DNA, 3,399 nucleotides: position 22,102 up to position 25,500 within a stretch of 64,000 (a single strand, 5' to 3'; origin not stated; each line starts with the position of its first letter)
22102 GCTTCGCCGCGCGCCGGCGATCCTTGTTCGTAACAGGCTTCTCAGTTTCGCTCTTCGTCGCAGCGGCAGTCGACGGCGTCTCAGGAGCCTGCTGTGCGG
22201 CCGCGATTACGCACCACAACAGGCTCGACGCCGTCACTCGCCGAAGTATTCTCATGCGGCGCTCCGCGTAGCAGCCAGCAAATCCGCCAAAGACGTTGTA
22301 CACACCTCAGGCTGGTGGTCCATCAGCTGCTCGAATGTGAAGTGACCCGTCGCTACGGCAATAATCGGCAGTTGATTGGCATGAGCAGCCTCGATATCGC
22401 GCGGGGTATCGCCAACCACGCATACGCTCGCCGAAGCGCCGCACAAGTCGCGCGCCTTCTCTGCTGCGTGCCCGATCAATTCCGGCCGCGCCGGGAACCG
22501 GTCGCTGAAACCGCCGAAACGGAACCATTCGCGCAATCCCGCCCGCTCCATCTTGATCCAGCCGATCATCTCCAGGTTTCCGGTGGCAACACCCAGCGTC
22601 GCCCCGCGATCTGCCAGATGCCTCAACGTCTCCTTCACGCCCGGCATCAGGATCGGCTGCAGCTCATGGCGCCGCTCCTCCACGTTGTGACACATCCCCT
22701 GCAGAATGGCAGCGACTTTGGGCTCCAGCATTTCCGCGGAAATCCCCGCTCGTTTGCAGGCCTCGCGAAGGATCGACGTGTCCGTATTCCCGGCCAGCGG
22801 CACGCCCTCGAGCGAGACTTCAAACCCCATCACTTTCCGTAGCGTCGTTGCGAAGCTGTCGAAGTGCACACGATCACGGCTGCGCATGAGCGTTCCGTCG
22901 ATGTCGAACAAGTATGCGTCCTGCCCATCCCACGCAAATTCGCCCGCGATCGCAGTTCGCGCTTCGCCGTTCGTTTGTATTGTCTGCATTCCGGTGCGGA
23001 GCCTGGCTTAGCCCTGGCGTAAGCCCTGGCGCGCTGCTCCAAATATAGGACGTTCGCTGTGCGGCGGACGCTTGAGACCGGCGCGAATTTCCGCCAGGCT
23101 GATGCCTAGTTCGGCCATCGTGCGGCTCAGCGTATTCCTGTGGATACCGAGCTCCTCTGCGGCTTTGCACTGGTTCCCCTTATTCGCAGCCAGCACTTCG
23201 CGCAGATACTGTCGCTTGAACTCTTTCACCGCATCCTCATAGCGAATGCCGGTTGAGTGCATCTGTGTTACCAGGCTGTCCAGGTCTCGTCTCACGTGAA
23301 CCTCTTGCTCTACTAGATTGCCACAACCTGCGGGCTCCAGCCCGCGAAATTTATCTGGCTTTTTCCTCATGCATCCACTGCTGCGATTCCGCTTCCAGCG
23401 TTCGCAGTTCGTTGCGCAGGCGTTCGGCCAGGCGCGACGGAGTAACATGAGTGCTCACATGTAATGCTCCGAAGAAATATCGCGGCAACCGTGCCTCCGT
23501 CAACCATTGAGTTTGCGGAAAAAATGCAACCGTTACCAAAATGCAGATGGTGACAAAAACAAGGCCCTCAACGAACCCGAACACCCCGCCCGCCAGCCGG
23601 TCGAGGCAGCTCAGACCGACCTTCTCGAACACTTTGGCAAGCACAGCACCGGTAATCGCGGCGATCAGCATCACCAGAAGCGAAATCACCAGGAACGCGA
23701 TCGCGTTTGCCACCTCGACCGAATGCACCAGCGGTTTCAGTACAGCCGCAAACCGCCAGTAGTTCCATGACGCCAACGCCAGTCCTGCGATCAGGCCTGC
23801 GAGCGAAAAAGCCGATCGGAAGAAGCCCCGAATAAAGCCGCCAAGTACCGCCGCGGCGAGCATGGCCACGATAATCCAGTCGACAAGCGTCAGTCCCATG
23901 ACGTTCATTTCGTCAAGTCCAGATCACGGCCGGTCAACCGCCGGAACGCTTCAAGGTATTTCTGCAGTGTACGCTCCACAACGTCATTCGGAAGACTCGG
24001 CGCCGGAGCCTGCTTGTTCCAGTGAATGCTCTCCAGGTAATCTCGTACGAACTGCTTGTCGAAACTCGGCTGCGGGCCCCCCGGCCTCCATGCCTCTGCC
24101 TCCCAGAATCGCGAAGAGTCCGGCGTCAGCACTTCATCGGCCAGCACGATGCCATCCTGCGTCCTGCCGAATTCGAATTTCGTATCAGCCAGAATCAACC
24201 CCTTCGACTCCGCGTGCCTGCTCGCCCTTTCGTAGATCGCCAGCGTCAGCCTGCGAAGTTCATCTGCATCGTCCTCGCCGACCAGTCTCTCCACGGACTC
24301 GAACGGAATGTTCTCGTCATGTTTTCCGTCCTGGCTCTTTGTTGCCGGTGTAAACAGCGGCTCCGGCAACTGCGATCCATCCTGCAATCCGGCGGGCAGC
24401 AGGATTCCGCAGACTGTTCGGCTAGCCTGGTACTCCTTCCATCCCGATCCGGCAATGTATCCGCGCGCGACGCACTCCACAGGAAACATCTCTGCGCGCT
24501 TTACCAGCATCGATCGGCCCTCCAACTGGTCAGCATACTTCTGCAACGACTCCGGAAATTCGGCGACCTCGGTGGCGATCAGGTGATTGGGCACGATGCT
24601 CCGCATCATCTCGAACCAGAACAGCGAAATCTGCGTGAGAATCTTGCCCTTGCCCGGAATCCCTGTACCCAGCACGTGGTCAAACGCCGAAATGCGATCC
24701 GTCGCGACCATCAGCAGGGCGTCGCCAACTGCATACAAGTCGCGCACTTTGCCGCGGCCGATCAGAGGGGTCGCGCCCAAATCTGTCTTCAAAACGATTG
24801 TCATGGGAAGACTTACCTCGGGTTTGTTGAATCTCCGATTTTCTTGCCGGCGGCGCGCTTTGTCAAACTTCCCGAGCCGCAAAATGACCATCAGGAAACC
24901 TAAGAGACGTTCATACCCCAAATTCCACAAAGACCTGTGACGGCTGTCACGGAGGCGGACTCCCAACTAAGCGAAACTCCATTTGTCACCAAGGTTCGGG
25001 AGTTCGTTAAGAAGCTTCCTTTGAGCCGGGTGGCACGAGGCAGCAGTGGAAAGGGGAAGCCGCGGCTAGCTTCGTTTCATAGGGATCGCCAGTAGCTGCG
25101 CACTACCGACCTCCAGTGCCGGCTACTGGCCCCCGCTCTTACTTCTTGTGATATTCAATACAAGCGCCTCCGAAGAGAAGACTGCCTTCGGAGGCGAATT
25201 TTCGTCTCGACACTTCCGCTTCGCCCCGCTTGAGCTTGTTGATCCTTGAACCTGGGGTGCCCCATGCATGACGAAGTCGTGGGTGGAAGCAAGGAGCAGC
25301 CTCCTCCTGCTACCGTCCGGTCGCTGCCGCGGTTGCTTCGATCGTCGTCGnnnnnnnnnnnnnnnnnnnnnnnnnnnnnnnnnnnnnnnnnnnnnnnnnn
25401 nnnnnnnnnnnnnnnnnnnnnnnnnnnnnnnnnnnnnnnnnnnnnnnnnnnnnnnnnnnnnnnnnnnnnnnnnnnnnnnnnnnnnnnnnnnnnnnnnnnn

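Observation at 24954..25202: Unannotated highly structured RNA candidate (6S-like architecture) divergent from purC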

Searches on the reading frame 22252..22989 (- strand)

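Call 61: search_protein_families(library=pfam, max_evalue=0.00001, proteins=[window:22252-22989:-])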
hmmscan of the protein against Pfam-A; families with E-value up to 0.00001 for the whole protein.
window:22252-22989:- (245 aa): 4 families
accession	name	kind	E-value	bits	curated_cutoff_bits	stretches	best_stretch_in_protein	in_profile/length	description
PF13419.12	HAD_2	-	3e-16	60.5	23.8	1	27-212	2-178/178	Haloacid dehalogenase-like hydrolase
PF00702.32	Hydrolase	-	4.3e-14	53.8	26.4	1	24-204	2-189/191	haloacid dehalogenase-like hydrolase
PF12710.13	HAD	-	1.5e-09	39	27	1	27-202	2-188/189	haloacid dehalogenase-like hydrolase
PF13242.12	Hydrolase_like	-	5.5e-08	33.1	22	1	180-237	15-75/75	HAD-hyrolase-like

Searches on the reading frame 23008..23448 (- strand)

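Call 61: search_protein_families(library=pfam, max_evalue=0.00001, proteins=[window:23008-23448:-])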
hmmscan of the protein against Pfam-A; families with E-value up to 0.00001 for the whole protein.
window:23008-23448:- (146 aa): 1 family
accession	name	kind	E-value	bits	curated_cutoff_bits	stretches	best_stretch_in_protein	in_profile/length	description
PF02954.25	HTH_8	-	3.9e-10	39.7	22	1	75-113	3-41/42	Bacterial regulatory protein, Fis family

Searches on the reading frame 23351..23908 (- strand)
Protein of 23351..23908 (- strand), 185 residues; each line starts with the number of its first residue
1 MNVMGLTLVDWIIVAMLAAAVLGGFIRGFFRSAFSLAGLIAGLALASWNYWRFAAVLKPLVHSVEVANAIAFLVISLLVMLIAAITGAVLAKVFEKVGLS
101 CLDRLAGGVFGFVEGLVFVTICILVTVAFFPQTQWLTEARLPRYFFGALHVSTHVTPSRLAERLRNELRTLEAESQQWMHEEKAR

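Call 61: search_protein_families(library=pfam, max_evalue=0.00001, proteins=[window:23351-23908:-])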
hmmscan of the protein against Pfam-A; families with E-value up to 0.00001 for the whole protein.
window:23351-23908:- (185 aa): 1 family
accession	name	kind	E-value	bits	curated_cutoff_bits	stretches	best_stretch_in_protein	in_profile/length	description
PF02674.22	Colicin_V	-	3.2e-29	102.2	29.3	1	9-145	1-139/144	Colicin V production protein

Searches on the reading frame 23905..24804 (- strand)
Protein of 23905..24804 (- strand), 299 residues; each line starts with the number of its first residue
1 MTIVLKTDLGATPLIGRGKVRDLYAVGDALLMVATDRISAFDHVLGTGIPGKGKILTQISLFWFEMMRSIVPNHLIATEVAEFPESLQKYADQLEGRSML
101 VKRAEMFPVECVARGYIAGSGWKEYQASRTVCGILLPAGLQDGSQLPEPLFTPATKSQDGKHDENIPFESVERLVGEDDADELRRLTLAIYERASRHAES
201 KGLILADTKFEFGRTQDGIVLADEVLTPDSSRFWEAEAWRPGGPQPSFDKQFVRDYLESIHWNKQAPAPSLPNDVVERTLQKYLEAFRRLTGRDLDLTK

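Call 61: search_protein_families(library=pfam, max_evalue=0.00001, proteins=[window:23905-24804:-])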
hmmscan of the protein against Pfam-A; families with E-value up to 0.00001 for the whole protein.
window:23905-24804:- (299 aa): 1 family
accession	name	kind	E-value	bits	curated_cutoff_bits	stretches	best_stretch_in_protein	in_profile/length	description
PF01259.24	SAICAR_synt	-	1.6e-77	260.8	20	1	15-267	2-231/233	SAICAR synthetase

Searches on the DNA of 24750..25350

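Call 4: search_rna_families(source=window, start=24750, end=25350, threshold=evalue, max_evalue=10, show_alignments=3)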
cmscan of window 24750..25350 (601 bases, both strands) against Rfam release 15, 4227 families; matches with E-value up to 10: 1.
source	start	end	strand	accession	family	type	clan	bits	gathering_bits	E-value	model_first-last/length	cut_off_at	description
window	25040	25122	-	RF00711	mir-449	Gene; miRNA;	CL00087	18.1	60.4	0.4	1-86/86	no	mir-449 microRNA precursor family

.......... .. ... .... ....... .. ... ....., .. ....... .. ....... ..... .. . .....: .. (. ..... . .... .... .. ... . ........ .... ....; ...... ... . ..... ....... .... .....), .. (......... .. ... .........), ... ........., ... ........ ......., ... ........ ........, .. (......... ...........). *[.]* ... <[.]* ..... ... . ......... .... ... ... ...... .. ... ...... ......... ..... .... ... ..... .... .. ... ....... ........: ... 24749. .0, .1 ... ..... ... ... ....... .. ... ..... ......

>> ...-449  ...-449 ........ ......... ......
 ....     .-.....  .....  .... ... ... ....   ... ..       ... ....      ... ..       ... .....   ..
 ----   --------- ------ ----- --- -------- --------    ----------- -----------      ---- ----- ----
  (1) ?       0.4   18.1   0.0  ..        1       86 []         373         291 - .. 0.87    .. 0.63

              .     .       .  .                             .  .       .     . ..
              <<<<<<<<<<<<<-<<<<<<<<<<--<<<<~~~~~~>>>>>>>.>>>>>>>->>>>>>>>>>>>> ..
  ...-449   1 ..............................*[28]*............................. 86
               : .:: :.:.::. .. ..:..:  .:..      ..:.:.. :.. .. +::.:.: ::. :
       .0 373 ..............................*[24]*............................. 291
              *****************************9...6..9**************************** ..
